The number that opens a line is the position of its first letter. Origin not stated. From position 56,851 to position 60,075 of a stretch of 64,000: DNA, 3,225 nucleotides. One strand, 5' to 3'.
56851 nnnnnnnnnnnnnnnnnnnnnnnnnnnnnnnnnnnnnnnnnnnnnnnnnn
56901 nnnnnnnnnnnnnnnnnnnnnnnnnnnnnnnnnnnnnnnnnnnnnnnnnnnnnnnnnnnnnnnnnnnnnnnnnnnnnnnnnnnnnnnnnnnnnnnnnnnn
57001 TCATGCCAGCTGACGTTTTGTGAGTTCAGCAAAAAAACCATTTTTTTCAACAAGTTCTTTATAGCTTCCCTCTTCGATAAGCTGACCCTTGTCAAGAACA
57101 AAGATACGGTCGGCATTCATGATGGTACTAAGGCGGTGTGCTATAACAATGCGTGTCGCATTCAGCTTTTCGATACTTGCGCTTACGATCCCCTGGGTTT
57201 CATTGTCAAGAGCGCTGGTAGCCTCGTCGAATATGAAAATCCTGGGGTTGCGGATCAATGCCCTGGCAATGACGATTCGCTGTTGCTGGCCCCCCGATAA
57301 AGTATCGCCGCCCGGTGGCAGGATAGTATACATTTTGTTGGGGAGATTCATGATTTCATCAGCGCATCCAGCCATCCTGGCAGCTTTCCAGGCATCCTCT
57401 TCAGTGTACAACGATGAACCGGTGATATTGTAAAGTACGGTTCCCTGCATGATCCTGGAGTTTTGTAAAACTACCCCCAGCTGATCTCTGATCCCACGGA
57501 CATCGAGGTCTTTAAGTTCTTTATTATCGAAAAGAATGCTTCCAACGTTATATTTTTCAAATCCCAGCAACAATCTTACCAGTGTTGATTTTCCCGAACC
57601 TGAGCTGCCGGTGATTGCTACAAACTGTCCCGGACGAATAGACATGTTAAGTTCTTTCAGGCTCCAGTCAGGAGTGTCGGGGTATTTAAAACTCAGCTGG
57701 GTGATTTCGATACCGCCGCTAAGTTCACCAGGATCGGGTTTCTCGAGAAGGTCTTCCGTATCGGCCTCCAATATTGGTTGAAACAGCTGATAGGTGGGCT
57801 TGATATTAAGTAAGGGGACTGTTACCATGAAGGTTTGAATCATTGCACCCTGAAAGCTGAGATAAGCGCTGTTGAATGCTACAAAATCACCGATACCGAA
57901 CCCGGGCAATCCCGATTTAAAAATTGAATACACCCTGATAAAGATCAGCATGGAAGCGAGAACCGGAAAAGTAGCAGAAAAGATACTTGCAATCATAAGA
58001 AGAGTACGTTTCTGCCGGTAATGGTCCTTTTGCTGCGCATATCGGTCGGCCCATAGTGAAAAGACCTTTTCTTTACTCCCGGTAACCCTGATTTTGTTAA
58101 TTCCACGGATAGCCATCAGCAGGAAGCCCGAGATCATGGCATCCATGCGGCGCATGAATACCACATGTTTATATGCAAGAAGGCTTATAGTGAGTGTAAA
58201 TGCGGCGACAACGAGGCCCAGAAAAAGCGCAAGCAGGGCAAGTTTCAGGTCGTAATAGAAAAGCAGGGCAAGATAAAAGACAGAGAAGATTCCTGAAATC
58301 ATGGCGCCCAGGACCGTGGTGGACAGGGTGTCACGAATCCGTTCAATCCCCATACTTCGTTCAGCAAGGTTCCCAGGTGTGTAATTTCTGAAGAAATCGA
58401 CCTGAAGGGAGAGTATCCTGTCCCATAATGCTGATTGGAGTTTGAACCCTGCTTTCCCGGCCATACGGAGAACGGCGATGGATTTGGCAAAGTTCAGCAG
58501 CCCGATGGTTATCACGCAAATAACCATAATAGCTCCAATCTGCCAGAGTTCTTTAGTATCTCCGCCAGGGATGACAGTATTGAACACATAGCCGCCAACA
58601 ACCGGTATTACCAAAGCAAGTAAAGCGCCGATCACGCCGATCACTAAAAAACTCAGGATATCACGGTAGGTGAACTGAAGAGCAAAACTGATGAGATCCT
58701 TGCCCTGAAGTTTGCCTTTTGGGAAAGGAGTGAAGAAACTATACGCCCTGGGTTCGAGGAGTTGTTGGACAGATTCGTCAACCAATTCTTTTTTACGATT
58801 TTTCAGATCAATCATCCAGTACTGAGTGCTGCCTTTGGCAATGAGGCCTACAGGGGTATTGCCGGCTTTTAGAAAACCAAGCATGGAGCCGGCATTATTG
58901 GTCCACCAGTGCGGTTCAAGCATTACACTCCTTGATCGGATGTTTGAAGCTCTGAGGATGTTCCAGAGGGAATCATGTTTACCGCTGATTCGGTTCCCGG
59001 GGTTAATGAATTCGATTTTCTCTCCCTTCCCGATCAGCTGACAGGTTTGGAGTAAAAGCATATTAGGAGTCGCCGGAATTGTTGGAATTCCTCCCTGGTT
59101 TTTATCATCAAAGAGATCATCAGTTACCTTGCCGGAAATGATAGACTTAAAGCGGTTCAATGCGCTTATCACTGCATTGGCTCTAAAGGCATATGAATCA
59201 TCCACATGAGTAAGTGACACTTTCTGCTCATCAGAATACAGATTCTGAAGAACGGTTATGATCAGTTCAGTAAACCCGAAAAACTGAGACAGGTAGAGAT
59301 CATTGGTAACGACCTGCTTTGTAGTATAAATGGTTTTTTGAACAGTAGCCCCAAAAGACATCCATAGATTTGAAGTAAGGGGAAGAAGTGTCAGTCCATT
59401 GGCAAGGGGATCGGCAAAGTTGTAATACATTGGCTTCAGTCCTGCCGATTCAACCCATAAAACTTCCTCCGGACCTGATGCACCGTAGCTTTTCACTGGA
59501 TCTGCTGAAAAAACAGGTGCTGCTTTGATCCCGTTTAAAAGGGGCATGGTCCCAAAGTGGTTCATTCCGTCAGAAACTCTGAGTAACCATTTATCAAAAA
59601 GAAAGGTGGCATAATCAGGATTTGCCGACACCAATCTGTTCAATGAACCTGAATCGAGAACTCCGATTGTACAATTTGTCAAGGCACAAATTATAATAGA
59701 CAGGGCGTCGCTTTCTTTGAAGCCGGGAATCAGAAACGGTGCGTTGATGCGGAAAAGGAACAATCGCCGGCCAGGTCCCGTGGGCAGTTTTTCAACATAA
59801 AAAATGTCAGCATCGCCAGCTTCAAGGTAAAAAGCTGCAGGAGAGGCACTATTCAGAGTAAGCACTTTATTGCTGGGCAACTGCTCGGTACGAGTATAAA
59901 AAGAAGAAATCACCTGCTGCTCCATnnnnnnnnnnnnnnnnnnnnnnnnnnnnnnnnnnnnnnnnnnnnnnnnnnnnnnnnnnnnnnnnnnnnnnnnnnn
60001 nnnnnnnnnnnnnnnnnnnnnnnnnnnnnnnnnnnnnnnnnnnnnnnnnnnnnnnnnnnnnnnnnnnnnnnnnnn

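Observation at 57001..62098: Two different ABC exporters in tandem (one with a C39-like domain, one with a ~410-aa N-terminal extension) plus HlyD and TolC, an arrangement typical of RiPP/bacteriocin export, attached to an NRPS-PKS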

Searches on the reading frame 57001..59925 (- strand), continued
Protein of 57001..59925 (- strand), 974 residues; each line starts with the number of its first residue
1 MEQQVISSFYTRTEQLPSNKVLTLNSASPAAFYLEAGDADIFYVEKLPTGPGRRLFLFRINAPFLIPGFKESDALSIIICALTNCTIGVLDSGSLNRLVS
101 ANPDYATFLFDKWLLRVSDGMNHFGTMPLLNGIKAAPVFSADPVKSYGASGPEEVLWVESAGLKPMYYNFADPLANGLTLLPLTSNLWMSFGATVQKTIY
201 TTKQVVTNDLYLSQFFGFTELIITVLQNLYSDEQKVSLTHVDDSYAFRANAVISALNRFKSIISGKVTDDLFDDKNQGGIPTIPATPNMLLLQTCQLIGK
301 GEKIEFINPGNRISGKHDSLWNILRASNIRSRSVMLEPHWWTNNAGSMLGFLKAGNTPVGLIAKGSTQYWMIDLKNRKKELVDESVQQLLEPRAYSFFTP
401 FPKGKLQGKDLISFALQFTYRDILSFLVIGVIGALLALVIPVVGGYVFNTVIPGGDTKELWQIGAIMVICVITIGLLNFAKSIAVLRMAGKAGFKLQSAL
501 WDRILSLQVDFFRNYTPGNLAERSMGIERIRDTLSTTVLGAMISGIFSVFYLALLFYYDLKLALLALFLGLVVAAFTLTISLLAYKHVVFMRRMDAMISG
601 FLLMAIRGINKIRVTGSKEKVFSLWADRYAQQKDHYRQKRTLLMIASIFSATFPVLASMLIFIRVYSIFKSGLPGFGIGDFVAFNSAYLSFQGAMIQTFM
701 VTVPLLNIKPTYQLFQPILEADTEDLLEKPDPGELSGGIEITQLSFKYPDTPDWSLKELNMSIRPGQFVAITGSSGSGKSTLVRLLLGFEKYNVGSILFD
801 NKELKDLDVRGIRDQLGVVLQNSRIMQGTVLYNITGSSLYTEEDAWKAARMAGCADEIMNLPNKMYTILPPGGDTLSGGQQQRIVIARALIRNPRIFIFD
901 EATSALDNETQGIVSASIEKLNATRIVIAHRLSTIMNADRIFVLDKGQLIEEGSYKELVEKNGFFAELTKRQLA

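Call 25: find_encoding_contigs(protein=P0030, flank=10000, max_places=2)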
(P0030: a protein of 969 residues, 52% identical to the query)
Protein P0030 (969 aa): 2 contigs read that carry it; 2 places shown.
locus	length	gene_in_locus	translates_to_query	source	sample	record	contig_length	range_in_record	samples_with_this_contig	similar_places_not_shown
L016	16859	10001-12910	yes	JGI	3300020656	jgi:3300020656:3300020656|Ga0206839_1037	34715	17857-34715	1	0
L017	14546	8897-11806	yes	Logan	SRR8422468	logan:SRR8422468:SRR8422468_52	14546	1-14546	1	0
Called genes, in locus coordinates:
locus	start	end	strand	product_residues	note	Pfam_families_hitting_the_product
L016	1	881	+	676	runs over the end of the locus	PF09113:N-glycanase_C, PF18962:Por_Secre_tail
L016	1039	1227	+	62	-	-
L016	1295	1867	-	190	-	PF00027:cNMP_binding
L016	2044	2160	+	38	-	-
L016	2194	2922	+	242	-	-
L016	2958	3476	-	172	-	-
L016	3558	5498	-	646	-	-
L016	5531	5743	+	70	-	-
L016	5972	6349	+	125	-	-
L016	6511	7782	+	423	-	PF00364:Biotin_lipoyl (faint), PF25917:BSH_RND (faint), PF25973:BSH_CzcB (faint)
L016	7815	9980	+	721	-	PF03412:Peptidase_C39, PF00664:ABC_membrane, PF00005:ABC_tran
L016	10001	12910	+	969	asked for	PF00664:ABC_membrane, PF00005:ABC_tran, PF02463:SMC_N (weak)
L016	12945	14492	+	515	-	PF02321:OEP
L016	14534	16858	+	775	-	?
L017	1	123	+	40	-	?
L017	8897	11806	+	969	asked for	PF00664:ABC_membrane, PF00005:ABC_tran, PF02463:SMC_N (weak)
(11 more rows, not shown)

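Call 26: find_encoding_contigs(protein=P0035, flank=10000, max_places=2)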
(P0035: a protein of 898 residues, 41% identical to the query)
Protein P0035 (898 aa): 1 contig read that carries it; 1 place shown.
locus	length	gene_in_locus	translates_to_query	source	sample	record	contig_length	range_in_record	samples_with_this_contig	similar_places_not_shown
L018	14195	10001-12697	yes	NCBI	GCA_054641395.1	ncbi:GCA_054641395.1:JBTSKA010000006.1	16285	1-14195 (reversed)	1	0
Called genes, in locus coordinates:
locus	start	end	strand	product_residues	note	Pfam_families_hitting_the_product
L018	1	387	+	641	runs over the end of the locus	PF00724:Oxidored_FMN, PF01494:FAD_binding_3 (weak), PF07992:Pyr_redox_2, PF00890:FAD_binding_2, PF12831:FAD_oxidored, PF13450:NAD_binding_8, PF13738:Pyr_redox_3, PF00070:Pyr_redox, +8 more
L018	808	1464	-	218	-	PF00440:TetR_N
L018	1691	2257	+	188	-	PF04542:Sigma70_r2, PF04545:Sigma70_r4 (faint)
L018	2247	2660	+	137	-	-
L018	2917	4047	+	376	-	PF13433:Peripla_BP_5, PF13458:Peripla_BP_6, PF01094:ANF_receptor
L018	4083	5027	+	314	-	PF00497:SBP_bac_3, PF10613:Lig_chan-Glu_bd (weak)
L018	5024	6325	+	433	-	PF00375:SDF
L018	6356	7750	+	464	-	PF25917:BSH_RND (faint), PF25973:BSH_CzcB (faint), PF25984:BSH_YknX (weak), PF25881:HH_YBHG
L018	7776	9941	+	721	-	PF03412:Peptidase_C39, PF00664:ABC_membrane, PF00005:ABC_tran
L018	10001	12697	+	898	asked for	PF00664:ABC_membrane, PF00005:ABC_tran, PF02463:SMC_N (faint)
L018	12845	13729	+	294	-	PF00583:Acetyltransf_1, PF13673:Acetyltransf_10 (faint), PF13508:Acetyltransf_7 (weak)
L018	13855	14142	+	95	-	PF27793:RNP_Burkhold (weak), PF02979:NHase_alpha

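Call 31: search_protein_families(library=pfam, proteins=[L010:6175-6456:+, L010:5494-6138:+, L014:6292-6531:+, L016:5972-6349:+, L012:6288-6536:+, L018:10001-11200:+], max_evalue=5)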
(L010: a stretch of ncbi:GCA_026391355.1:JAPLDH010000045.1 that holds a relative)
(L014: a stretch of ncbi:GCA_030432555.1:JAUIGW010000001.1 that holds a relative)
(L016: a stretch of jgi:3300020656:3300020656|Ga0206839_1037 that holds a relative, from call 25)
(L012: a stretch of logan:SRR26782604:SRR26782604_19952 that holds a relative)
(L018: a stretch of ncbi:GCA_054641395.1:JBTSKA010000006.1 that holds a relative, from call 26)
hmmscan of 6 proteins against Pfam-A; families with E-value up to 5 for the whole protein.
L010:6175-6456:+ (93 aa): 0 families

L010:5494-6138:+ (214 aa): 1 family
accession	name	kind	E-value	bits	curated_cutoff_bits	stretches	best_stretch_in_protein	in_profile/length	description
PF15106.11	TMEM156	-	0.061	13.1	27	1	160-206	157-201/226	TMEM156 protein family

L014:6292-6531:+ (79 aa): 1 family
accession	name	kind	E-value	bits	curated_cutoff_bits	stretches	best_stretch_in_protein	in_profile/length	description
PF07319.16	DnaI_N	-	0.11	13.5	24.1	1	14-52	6-46/94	Primosomal protein DnaI N-terminus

L016:5972-6349:+ (125 aa): 1 family
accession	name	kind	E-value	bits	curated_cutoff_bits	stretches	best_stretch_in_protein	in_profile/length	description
PF06112.16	Herpes_capsid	-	0.56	10.7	25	1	24-92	81-157/172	Gammaherpesvirus capsid protein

L012:6288-6536:+ (82 aa): 0 families

L018:10001-11200:+ (400 aa): 0 families

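Call 32: search_protein_families(library=ncbifam, proteins=[L010:6175-6456:+, L010:5494-6138:+, L014:6292-6531:+, L016:5972-6349:+, L018:13855-14142:+], max_evalue=1)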
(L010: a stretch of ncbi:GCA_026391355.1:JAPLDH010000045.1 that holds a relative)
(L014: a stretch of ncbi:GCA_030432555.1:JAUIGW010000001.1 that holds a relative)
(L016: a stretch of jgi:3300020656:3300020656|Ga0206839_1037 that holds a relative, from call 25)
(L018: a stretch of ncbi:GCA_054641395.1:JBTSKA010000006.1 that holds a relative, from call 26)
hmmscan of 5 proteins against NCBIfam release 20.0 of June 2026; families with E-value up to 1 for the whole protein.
L010:6175-6456:+ (93 aa): 0 families

L010:5494-6138:+ (214 aa): 1 family
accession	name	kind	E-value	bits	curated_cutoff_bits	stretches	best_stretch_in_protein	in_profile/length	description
NF041646.1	VC0807_fam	subfamily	5.4e-25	88.2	65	1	10-196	2-185/189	VC0807 family protein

L014:6292-6531:+ (79 aa): 1 family
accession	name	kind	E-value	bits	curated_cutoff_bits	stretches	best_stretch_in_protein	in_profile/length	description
NF041639.1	YicS_fam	subfamily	0.038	14.2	45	1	33-64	63-94/96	YicS family protein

L016:5972-6349:+ (125 aa): 3 families
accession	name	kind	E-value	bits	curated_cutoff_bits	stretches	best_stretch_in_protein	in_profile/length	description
NF038253.1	GBS_IgA_bnd_BAC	equivalog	2.6e-05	22.3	1700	1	7-102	848-941/1127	IgA Fc-binding protein BAC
NF033201.1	Vip_LPXTG_Lm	exception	0.2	10.9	600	1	9-50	291-333/414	cell invasion LPXTG protein Vip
NF040983.1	BimA_second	exception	0.28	10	600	1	9-95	118-202/381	trimeric autotransporter actin-nucleating factor BimA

L018:13855-14142:+ (95 aa): 11 families
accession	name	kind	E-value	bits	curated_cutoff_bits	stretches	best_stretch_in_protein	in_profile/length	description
TIGR03793.1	leader_NHLP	domain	2.8e-32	110.4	50.9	1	7-86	1-77/77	NHLP leader peptide family RiPP precursor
TIGR01323.1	nitrile_alph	equivalog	1.9e-10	40.6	249.85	1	20-83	112-174/189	nitrile hydratase subunit alpha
TIGR03795.1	RNP_Burkhold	subfamily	1.4e-08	35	41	1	5-60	10-66/114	BMA_0021/BMA_0022 family TOMM bacteriocin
TIGR03887.1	thiocyan_alph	equivalog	2e-07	31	291.45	1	20-83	123-185/200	thiocyanate hydrolase subunit gamma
TIGR03898.1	lanti_MRSA_kill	subfamily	0.00013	21.9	23.5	1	64-86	23-44/44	mersacidin/lichenicidin family type 2 lantibiotic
TIGR04495.1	RiPP_XyeA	equivalog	0.0024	18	33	1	74-91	26-43/50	XyeA family cyclophane-containing RiPP triceptide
NF038399.1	NH_RiPP_Os17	domain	0.0097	16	40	1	14-43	5-34/63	Os1348 family NHLP clan protein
TIGR03949.1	bact_IIb_cerein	subfamily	0.014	15.1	21.5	1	74-89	3-18/45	class IIb bacteriocin, lactobin A/cerein 7B family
NF038167.1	cyan_ocin_like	subfamily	0.023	14.9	32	1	73-92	9-26/72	CTB family bacteriocin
TIGR04509.1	mod_pep_NH_fam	subfamily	0.046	13.8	34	1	20-46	15-38/87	NHLP-related RiPP peptide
TIGR03798.1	leader_Nif11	subfamily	0.098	12.9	32.3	0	72-86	54-68/68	Nif11-like leader peptide family RiPP precursor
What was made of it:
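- There is no similarity to any known leader or secretion signal (calls 31, 32).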

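Call 62: search_protein_families(library=pfam, proteins=[L012:10001-11224:+], max_evalue=0.1)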
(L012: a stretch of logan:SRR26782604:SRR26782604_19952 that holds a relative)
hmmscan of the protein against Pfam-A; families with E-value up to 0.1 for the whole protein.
L012:10001-11224:+ (408 aa): 1 family
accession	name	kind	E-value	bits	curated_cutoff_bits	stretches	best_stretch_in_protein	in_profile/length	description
PF00681.25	Plectin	-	0.039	14.2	20.5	0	359-378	11-30/39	Plectin repeat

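Call 76: search_protein_families(library=ncbifam, proteins=[L010:7825-9999:+, L012:7858-9978:+, L014:7838-9985:+, L016:7815-9980:+, L018:7776-9941:+], max_evalue=1e-150)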
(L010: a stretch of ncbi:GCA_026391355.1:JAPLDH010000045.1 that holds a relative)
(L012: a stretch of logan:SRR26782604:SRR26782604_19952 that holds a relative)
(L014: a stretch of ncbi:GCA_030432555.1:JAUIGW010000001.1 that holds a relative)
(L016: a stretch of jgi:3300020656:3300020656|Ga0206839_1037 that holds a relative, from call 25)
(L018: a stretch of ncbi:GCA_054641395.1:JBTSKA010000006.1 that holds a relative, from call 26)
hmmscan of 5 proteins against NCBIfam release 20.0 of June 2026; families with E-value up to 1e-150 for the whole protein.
L010:7825-9999:+ (724 aa): 1 family
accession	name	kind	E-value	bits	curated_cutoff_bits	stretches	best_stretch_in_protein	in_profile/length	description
TIGR03796.1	NHLM_micro_ABC1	equivalog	7.6e-243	807.8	853.3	1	9-721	1-709/710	NHLP family bacteriocin export ABC transporter peptidase/permease/ATPase subunit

L012:7858-9978:+ (706 aa): 1 family
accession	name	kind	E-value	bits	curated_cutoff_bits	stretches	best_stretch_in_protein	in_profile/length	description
TIGR03796.1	NHLM_micro_ABC1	equivalog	1.6e-252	839.8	853.3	1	1-704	8-710/710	NHLP family bacteriocin export ABC transporter peptidase/permease/ATPase subunit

L014:7838-9985:+ (715 aa): 1 family
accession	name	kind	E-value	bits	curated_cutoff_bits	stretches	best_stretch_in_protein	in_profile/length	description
TIGR03796.1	NHLM_micro_ABC1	equivalog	1.2e-225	750.9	853.3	1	2-713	1-710/710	NHLP family bacteriocin export ABC transporter peptidase/permease/ATPase subunit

L016:7815-9980:+ (721 aa): 1 family
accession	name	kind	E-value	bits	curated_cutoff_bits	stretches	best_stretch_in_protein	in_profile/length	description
TIGR03796.1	NHLM_micro_ABC1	equivalog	3.4e-259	861.9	853.3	1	9-718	2-709/710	NHLP family bacteriocin export ABC transporter peptidase/permease/ATPase subunit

L018:7776-9941:+ (721 aa): 1 family
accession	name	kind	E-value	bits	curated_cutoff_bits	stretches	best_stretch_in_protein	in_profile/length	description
TIGR03796.1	NHLM_micro_ABC1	equivalog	0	1167.4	853.3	1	11-718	1-709/710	NHLP family bacteriocin export ABC transporter peptidase/permease/ATPase subunit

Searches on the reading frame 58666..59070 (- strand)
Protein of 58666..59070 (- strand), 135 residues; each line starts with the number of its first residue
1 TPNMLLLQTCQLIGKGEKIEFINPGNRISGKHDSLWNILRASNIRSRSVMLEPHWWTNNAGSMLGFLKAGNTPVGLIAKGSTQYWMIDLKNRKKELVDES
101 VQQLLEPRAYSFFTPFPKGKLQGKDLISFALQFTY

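Call 96: predict_structure(alignment_id=A7)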
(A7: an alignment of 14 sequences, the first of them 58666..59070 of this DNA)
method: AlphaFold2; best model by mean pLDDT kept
length: 135 residues; sequences in the alignment: 14
mean_pLDDT: 88.5   pTM: 0.82
mean pLDDT of the five models: 88.5, 87.6, 87.5, 87.2, 84.7
residues with pLDDT >= 90: 82; 70-90: 47; 50-70: 5; < 50: 1
segments of 3 or more residues with pLDDT < 50: none
pLDDT, mean of each block of 10 residues (from residue 1): 88 90 79 90 92 91 94 93 92 95 96 79 82 67
secondary structure, 60 per line:
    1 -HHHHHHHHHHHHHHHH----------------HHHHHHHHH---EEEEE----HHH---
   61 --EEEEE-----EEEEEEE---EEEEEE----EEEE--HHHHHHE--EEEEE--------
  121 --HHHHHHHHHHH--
elements in order: H2-17 H34-42 E46-50 E63-67 E73-79 E83-88 E93-96 H99-104 E108-112 H123-133

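Call 98: fold_search(model_id=the predicted structure, library=pdb)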
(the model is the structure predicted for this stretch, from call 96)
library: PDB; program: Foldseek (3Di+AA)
matches with E <= 10: 736; with E <= 0.001: 0
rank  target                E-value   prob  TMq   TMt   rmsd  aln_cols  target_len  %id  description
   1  8dck_A                1.3e-03  1.00  0.56  0.14   7.9       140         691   11  Structure of hemolysin A secretion system HlyB/D complex, ATP-bound (released 2022-09-14)
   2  7sgr_A                1.3e-03  1.00  0.56  0.14   5.0       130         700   12  Structure of hemolysin A secretion system HlyB/D complex (released 2022-09-14)
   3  3zua_MODEL_1_A        2.7e-03  1.00  0.54  0.52   4.4       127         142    9  A C39-like domain (released 2012-08-01)
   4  5xe9_A                1.1e-02  1.00  0.53  0.52   7.3       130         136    9  Crystal Structure of the Complex of the Peptidase Domain of Streptococcus mutans ComA with a Small Molecule Inhibitor. (released 2017-06-28)
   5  3k8u                  2.0e-02  0.99  0.49  0.49   7.0       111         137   10  Crystal Structure of the Peptidase Domain of Streptococcus ComA, a Bi-functional ABC Transporter Involved in Quorum Sens (released 2010-02-23)
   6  8vpb_A                3.5e-02  0.98  0.53  0.12   9.8       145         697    8  Cryo-EM structure of the ABC transporter PCAT1 bound with MgADP_Class_2 (released 2024-10-30)
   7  5xe9_B                3.9e-02  0.99  0.44  0.48   3.3        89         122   12  Crystal Structure of the Complex of the Peptidase Domain of Streptococcus mutans ComA with a Small Molecule Inhibitor. (released 2017-06-28)
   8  4ry2_A                4.4e-02  0.99  0.49  0.11  10.5       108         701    9  Crystal structure of the peptidase-containing ABC transporter PCAT1 (released 2015-07-22)
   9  8vp5_B                4.7e-02  0.97  0.44  0.10  10.4       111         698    9  Cryo-EM structure of the ABC transporter PCAT1 bound with ADP and Substrate (released 2024-10-30)
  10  9azl_A                5.3e-02  0.94  0.43  0.10  10.4       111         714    8  Cryo-EM structure of the ABC transporter PCAT1 bound with MgADP class1 (released 2024-10-30)
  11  5xe8_C                5.9e-02  0.98  0.51  0.55   6.2       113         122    9  Crystal Structure of the Peptidase Domain of Streptococcus mutans ComA (released 2017-06-28)
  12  8vp5_A                6.7e-02  0.97  0.47  0.11  10.6       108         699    8  Cryo-EM structure of the ABC transporter PCAT1 bound with ADP and Substrate (released 2024-10-30)
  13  4g54                  8.0e-02  0.98  0.52  0.34   5.0       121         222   11  Crystal structure of a periplasmic domain of the EpsAB fusion protein of the Vibrio vulnificus type II secretion system (released 2013-01-30)
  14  8brf_BBB              9.5e-02  0.80  0.45  0.45   7.2       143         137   12  YopQ apo from Yersinia enterocolitica (released 2023-12-13)
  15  9qvo                  1.1e-01  0.85  0.49  0.25  10.0       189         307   10  Crystal structure of the CtaG_H128A variant from Ruminiclostridium cellulolyticum (P2(1)-small) (released 2025-10-01)
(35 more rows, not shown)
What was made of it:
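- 58666..59070 (-): Juxtamembrane C39-like fold of ABC2 (aa 286-420) without catalytic residues. The Foldseek top hits are the HlyB C39-like domain (8dck, 7sgr, 3zua; E 1e-3, probability 1.00, TM~0.55), the ComA peptidase domain and PCAT1 (call 98).
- Closest known: HlyB/HlyD/TolC type 1 secretion system with a C39-like domain. Same: The ABC2 juxtamembrane domain gives its best structural match to the HlyB CLD (call 98).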
